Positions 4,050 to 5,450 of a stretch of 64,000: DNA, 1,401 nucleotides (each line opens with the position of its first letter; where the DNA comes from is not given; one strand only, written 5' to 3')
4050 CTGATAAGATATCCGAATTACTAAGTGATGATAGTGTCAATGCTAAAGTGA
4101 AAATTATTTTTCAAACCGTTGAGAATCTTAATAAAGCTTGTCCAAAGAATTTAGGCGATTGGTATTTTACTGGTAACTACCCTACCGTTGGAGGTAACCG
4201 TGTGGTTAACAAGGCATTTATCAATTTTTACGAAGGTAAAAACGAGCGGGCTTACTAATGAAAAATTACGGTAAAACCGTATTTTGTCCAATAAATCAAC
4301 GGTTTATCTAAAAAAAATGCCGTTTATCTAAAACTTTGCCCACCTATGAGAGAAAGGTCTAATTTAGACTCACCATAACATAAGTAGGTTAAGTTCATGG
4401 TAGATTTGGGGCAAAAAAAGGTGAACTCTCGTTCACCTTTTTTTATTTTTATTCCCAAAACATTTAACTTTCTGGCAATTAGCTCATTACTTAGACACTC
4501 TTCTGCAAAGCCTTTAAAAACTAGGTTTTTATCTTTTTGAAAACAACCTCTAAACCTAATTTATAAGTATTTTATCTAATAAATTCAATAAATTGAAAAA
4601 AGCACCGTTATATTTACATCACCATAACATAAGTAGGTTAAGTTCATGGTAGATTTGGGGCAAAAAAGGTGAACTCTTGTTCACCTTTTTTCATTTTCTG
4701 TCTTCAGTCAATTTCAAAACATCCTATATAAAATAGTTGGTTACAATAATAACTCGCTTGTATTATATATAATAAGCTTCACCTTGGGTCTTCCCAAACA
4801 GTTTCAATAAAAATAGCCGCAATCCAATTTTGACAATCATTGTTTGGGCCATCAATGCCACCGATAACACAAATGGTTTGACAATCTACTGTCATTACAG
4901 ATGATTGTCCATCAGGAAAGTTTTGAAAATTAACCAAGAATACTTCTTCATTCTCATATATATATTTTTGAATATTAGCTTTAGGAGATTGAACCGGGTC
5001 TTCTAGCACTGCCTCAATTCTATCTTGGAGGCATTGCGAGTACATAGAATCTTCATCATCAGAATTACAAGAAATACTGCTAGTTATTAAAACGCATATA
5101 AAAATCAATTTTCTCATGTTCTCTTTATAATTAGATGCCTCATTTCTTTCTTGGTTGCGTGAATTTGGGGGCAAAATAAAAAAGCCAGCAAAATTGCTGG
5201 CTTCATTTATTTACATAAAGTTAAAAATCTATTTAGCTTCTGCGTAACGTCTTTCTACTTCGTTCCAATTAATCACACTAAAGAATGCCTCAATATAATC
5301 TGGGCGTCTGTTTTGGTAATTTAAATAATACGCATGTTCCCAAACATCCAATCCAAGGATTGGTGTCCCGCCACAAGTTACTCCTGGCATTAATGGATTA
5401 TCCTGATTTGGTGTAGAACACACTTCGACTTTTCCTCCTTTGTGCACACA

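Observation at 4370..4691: Duplicated ~75-nt element with its own promoter-like motif and intrinsic terminator: candidate sRNA pair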

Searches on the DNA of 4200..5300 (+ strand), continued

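Call 57: search_with_rna_model(model_id=R1, sources=[L004, L005, L006, L007, L008, L009, L010, L011, L012, L013, L014, L015, L016, L017, L018, L019, L020, L021, L022, L023, L024, L025, L026, L027, L028, L029, L030, L031, L032, L033, L034, L035, L036, L037, L038, L039, L040, L041, L042, L043, L044, L045, L046, L047, L048, L049, L050, L051, L052, L053, L054, L055, L056, L057, L058, L059, L060, L061, L062, L063, L064, L065, L066, L067, L068], max_evalue=0.1, make_alignment=true)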
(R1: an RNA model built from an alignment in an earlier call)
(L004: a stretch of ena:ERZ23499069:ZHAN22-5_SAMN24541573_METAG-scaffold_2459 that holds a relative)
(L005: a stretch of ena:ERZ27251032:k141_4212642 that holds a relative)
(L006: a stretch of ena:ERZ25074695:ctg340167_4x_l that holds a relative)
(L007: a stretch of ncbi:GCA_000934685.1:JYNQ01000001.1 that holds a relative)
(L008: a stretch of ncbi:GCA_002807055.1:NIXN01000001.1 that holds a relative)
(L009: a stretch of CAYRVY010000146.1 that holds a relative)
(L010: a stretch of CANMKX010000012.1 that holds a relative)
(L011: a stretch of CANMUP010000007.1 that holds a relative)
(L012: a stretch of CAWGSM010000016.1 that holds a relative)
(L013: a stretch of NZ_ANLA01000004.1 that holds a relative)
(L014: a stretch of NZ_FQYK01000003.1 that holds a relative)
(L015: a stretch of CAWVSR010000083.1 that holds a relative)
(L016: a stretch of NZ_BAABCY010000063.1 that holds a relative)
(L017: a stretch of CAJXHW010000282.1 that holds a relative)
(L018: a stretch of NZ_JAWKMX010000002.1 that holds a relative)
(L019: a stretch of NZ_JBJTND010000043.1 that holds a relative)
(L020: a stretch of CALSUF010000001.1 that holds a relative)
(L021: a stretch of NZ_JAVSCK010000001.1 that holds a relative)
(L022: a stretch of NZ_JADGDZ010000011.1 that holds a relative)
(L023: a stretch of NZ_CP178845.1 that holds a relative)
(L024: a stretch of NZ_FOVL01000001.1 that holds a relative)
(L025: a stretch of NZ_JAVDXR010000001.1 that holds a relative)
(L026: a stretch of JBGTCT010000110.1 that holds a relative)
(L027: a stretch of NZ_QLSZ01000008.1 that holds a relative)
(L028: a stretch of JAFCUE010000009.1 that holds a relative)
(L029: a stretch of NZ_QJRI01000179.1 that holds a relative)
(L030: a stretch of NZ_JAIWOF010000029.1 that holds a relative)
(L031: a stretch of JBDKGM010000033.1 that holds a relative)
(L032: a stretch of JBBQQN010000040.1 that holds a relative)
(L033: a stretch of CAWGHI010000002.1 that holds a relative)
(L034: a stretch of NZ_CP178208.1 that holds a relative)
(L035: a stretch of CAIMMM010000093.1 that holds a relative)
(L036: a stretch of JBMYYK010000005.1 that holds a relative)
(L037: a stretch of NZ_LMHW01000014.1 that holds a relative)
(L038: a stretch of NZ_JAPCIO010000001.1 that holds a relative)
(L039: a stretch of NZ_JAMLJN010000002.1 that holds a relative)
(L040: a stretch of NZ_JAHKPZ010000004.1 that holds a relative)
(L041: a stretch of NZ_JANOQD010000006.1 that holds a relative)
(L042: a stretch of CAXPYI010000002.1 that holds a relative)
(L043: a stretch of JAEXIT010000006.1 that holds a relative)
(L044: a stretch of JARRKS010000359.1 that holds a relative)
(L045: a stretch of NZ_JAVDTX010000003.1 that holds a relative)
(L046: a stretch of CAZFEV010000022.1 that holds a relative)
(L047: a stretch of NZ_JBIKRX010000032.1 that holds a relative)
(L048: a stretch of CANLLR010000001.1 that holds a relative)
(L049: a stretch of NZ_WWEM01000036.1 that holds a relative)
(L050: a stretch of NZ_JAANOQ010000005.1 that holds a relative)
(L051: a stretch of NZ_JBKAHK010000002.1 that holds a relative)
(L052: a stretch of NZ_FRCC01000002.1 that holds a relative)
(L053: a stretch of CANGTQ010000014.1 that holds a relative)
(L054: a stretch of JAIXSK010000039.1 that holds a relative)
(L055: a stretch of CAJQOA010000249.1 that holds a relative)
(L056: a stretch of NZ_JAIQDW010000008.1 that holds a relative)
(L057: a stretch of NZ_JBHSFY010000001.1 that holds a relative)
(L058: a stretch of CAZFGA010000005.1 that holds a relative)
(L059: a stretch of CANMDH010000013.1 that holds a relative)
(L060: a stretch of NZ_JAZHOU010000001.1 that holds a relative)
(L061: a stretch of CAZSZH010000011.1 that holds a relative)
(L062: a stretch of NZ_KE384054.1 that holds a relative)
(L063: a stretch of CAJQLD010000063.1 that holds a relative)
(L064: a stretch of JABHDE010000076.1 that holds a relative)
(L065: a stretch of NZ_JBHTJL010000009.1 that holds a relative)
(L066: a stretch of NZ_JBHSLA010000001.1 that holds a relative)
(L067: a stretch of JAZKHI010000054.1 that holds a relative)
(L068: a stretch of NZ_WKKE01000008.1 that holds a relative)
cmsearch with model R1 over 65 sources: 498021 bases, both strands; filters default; matches with E-value up to 0.1: 156.
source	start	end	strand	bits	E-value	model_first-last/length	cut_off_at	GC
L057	1250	1320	+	99.2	1.4e-18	1-71/71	no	0.35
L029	888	958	-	98.7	1.8e-18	1-71/71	no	0.37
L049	6172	6242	-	98.7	1.8e-18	1-71/71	no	0.37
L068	4515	4585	-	98.7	1.8e-18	1-71/71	no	0.37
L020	4731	4801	+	98.7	1.9e-18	1-71/71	no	0.35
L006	4710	4780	+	98.6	1.9e-18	1-71/71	no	0.35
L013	308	378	-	98.6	1.9e-18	1-71/71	no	0.35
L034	3040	3110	+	98.6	1.9e-18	1-71/71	no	0.35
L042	5617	5687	-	98.6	1.9e-18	1-71/71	no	0.35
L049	5658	5728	-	98.4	2.1e-18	1-71/71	no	0.38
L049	5987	6057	-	98.4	2.1e-18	1-71/71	no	0.38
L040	7246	7316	+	98.2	2.4e-18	1-71/71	no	0.34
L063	4162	4232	-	98.1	2.5e-18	1-71/71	no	0.37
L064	3097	3167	+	98.1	2.5e-18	1-71/71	no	0.37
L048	6740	6810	-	98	2.6e-18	1-71/71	no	0.32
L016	5458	5528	+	97.7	2.9e-18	1-71/71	no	0.35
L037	2122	2192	+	97.6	3.2e-18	1-71/71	no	0.38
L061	5802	5872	-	97.6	3.2e-18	1-71/71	no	0.34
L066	7875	7945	-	97.6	3.2e-18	1-71/71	no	0.35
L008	4727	4797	+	97.5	3.4e-18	1-71/71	no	0.35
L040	7437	7507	+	97.4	3.5e-18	1-71/71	no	0.35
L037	2307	2377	+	97.4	3.5e-18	1-71/71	no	0.37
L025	3333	3403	+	97.3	3.7e-18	1-71/71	no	0.35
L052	7894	7964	-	97.1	4.1e-18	1-71/71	no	0.34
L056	3998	4068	-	97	4.4e-18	1-71/71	no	0.35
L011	4542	4612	+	96.9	4.5e-18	1-71/71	no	0.37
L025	3148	3218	+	96.6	5.2e-18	1-71/71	no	0.37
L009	508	578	-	96.4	5.9e-18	1-71/71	no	0.32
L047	2058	2128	-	96.2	6.5e-18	1-71/71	no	0.31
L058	3833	3903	-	95.9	7.4e-18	1-71/71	no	0.39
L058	4050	4120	-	95.9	7.4e-18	1-71/71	no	0.39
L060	4212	4283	+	95.9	7.6e-18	1-71/71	no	0.35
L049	5331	5401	-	95.7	8.2e-18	1-71/71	no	0.39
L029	336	407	-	95.7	8.4e-18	1-71/71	no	0.38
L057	1842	1912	+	95.1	1.1e-17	1-71/71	no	0.34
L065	550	620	-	95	1.2e-17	1-71/71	no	0.34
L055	333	403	-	94.6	1.4e-17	1-71/71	no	0.34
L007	4698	4768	+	94.3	1.7e-17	1-71/71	no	0.41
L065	351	421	-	94.3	1.7e-17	1-71/71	no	0.39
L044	2635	2705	+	94.1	1.8e-17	1-71/71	no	0.37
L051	4966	5036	+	94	1.9e-17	1-71/71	no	0.42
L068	4330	4400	-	93.7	2.2e-17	1-71/71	no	0.35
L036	305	375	+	93.5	2.4e-17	1-71/71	no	0.34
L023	5080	5151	-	93.4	2.7e-17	1-71/71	no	0.32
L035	5401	5473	+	93.4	2.7e-17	1-71/71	no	0.33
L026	2184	2255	+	93.2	2.9e-17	1-71/71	no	0.35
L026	2451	2521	+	92.9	3.3e-17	1-71/71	no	0.37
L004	4512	4583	+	92.8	3.5e-17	1-71/71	no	0.36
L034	2788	2859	+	92.8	3.5e-17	1-71/71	no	0.36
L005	4512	4583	+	92.6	3.8e-17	1-71/71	no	0.36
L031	2166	2238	+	92.3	4.5e-17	1-71/71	no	0.33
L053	7621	7693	+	92.3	4.5e-17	1-71/71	no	0.33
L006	4514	4585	+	92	5.1e-17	1-71/71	no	0.36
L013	539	610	-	92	5.1e-17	1-71/71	no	0.36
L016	5241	5312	+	92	5.4e-17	1-71/71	no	0.36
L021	976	1047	-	92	5.4e-17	1-71/71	no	0.36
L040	7583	7654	+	91.8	5.8e-17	1-71/71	no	0.35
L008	4514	4585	+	91.8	5.9e-17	1-71/71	no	0.36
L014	4253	4324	-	91.8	5.9e-17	1-71/71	no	0.36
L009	758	829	-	91.5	6.6e-17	1-71/71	no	0.33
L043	6252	6323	+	91.5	6.9e-17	1-71/71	no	0.36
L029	522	591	-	91.2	7.8e-17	1-71/71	no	0.36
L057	1616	1685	+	91.2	7.8e-17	1-71/71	no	0.36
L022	2339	2409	-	91.2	8e-17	1-71/71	no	0.34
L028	694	764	+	91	8.8e-17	1-71/71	no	0.37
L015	5537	5607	+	90.6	1.1e-16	1-71/71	no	0.32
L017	3174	3244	-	90.6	1.1e-16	1-71/71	no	0.32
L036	538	608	+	90.6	1.1e-16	1-71/71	no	0.32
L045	7208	7280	-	90.5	1.1e-16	1-71/71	no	0.32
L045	7919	7991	-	90.5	1.1e-16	1-71/71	no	0.3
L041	7389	7462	+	90.1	1.4e-16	1-71/71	no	0.35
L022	2573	2643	-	90.1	1.4e-16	1-71/71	no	0.34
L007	4483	4554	+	90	1.4e-16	1-71/71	no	0.4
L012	5795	5867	+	89.7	1.6e-16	1-71/71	no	0.36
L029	703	772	-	89.3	2e-16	1-71/71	no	0.39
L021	764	833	-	89.3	2e-16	1-71/71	no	0.36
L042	5851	5921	-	89.1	2.3e-16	1-71/71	no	0.35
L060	3978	4048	+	89.1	2.3e-16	1-71/71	no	0.35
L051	4751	4822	+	87.8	4.3e-16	1-71/71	no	0.4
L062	5753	5821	-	87.8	4.4e-16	1-71/71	no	0.39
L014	4039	4108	-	87.5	5e-16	1-71/71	no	0.37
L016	5658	5727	+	87.4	5.2e-16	1-71/71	no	0.34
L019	3016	3086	-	87.2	5.9e-16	1-71/71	no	0.39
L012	5596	5668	+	86.3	9e-16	1-71/71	no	0.37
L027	2469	2540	-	85.6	1.3e-15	1-71/71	no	0.35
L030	2201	2272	-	85.3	1.5e-15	1-71/71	no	0.32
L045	7018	7091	-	85.3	1.5e-15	1-71/71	no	0.31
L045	7433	7506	-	85.3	1.5e-15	1-71/71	no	0.31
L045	7676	7749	-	85.2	1.6e-15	1-71/71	no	0.3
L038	4784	4855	+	84.7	2e-15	1-71/71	no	0.33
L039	2087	2158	-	84.7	2e-15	1-71/71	no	0.33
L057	1434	1503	+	84.2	2.7e-15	1-71/71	no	0.34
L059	4387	4456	+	83.6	3.6e-15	1-71/71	no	0.39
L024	95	165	-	83.6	3.7e-15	1-71/71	no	0.38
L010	679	748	-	82.9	5.1e-15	1-71/71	no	0.39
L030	2611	2680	-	81.9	8.2e-15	1-71/71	no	0.39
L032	7706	7777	+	81.9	8.4e-15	1-71/71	no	0.35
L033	4911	4982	-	81.3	1.1e-14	1-71/71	no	0.36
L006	4853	4924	+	81.2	1.2e-14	1-71/71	no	0.35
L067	7321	7394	-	80.2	1.9e-14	1-71/71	no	0.31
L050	6633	6706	-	79.8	2.4e-14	1-71/71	no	0.34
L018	2970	3041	+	78.9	3.8e-14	1-71/71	no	0.29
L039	2299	2369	-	77.5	7.5e-14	1-71/71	no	0.35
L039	2500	2570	-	77.5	7.5e-14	1-71/71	no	0.35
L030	2412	2482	-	77.4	7.9e-14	1-71/71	no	0.38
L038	4576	4646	+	77.4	7.9e-14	1-71/71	no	0.38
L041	7614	7687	+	76.7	1.2e-13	1-71/71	no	0.36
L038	4378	4448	+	74.7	3.1e-13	1-71/71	no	0.39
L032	7338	7411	+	73.9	4.8e-13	1-71/71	no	0.42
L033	5627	5700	-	70.9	2.1e-12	1-71/71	no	0.43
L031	2360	2434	+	70.8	2.3e-12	1-71/71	no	0.37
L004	4842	4895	+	70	3.3e-12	1-54/71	3'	0.37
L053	7811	7884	+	65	4e-11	1-71/71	no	0.36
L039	2693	2763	-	64.1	6.5e-11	1-71/71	no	0.34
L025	3839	3906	+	63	1.1e-10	1-71/71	no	0.28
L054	7930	8000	-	61.4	2.5e-10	4-71/71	5'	0.34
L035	5591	5664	+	56.2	3.3e-09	1-71/71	no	0.38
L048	6553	6626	-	55.8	4e-09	1-71/71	no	0.41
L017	3363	3408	-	47.9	2.2e-07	26-71/71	5'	0.33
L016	5283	5352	-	28.2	0.0042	1-71/71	no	0.34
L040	7625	7675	-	27.8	0.0053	1-71/71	no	0.27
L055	2118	2200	-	27.6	0.0057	1-71/71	no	0.41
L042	5560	5646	+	27.3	0.0066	1-71/71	no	0.34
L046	456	502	-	27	0.008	1-71/71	no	0.28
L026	2492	2556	-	26.6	0.0098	1-71/71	no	0.22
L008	4768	4837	-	26.1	0.012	1-71/71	no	0.24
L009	489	537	+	25.6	0.016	1-71/71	no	0.27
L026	2226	2285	-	25.1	0.02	1-71/71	no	0.25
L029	660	732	+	24.9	0.022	1-71/71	no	0.27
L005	4554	4609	-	24.7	0.024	1-71/71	no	0.25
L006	4751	4811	-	24.5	0.027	1-71/71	no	0.25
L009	722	787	+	24.5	0.028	1-71/71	no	0.23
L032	7749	7795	-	24.4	0.028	1-71/71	no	0.28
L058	3797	3862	+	24.4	0.029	1-71/71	no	0.32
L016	5698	5745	-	24.1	0.033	1-71/71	no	0.27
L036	634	697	-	24.1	0.033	1-71/71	no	0.23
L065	520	579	+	24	0.035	1-71/71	no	0.23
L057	1474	1536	-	24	0.036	1-71/71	no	0.25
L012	5837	5900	-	23.9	0.037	1-71/71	no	0.31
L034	2830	2892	-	23.8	0.038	1-71/71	no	0.3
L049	5307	5360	+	23.8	0.039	1-71/71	no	0.3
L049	5635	5687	+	23.8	0.039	1-71/71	no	0.3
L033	5606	5656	+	23.4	0.047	1-71/71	no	0.49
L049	5964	6016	+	23.4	0.047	1-71/71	no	0.3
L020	3109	3166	+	23.4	0.048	1-71/71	no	0.38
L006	4556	4616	-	23.3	0.049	1-71/71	no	0.31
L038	4942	4996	+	23.3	0.049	1-71/71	no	0.29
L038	4856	4910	+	23.3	0.049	1-71/71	no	0.29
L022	4238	4326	-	23.3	0.05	1-71/71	no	0.31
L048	6691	6769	+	23.2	0.051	1-71/71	no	0.29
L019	2995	3045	+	22.8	0.064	1-71/71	no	0.35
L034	3081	3127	-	22.5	0.074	1-71/71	no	0.3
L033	4895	4939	+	22.3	0.081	1-71/71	no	0.31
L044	2676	2720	-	22.2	0.088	1-71/71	no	0.24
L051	5007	5108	-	22.1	0.091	1-71/71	no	0.34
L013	281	337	+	21.9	0.099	1-71/71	no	0.37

Alignment A3: 150 matches aligned to the model, 146 columns, each read 5' to 3' on its own strand. Consensus structure (alignment columns), stored with it:
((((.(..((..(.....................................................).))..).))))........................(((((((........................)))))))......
